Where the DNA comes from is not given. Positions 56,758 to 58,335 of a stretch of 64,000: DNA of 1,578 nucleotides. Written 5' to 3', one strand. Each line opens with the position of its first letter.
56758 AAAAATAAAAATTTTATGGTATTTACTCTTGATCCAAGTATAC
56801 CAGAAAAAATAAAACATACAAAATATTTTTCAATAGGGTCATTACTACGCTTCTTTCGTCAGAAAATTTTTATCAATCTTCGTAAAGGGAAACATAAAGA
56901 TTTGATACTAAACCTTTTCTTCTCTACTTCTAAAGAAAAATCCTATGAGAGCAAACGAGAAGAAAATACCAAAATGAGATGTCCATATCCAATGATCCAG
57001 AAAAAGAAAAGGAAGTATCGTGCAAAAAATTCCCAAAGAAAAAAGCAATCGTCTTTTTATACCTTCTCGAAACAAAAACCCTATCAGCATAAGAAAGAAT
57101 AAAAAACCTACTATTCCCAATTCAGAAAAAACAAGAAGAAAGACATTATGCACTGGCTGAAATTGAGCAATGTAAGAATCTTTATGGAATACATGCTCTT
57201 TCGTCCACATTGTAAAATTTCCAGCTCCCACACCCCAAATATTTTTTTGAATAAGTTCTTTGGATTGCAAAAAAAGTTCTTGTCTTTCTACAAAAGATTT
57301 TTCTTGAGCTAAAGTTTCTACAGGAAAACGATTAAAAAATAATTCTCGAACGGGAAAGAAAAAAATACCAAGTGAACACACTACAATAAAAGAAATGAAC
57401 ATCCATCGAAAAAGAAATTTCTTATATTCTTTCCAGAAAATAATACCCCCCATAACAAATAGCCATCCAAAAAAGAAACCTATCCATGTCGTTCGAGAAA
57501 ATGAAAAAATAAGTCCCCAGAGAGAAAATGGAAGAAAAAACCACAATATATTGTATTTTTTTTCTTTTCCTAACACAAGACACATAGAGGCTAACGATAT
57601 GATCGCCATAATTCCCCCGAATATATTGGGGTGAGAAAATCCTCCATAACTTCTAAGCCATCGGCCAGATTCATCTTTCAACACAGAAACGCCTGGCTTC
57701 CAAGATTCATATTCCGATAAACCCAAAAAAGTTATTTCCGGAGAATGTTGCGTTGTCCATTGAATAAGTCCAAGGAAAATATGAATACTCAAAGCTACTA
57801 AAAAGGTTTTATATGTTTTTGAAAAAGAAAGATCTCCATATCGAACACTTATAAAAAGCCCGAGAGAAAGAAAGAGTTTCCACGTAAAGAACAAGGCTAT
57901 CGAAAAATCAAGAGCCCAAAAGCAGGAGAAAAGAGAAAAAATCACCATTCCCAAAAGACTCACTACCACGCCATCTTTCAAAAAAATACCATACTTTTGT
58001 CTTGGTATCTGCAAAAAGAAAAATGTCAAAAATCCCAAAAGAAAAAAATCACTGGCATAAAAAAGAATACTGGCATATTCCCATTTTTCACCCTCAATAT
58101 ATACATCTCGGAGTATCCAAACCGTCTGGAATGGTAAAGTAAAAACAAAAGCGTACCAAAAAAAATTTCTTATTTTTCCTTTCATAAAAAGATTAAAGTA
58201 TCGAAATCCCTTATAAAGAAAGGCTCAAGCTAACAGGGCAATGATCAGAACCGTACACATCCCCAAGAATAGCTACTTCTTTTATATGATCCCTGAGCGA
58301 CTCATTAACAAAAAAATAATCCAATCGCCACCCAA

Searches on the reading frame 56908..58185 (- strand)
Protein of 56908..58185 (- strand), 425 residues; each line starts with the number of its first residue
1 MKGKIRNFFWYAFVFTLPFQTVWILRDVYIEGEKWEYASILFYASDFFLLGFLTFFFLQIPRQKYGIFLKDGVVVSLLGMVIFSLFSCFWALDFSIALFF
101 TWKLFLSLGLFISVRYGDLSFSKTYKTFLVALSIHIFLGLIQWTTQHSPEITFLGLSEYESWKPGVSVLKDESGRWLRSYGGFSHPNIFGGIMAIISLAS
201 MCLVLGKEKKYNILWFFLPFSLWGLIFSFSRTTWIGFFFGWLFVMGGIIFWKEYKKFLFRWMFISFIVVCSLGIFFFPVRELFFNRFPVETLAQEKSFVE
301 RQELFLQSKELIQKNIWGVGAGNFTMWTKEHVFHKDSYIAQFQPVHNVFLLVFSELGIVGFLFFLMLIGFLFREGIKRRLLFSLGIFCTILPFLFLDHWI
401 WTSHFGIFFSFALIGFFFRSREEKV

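Call 40: search_protein_families(library=pfam, proteins=[window:56908-58185:-], max_evalue=0.001)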
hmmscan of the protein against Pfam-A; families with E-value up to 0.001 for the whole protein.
window:56908-58185:- (425 aa): 1 family
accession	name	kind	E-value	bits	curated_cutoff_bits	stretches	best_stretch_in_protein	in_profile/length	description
PF04932.20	Wzy_C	-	5.5e-15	55.9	31.7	1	220-365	5-149/149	O-Antigen ligase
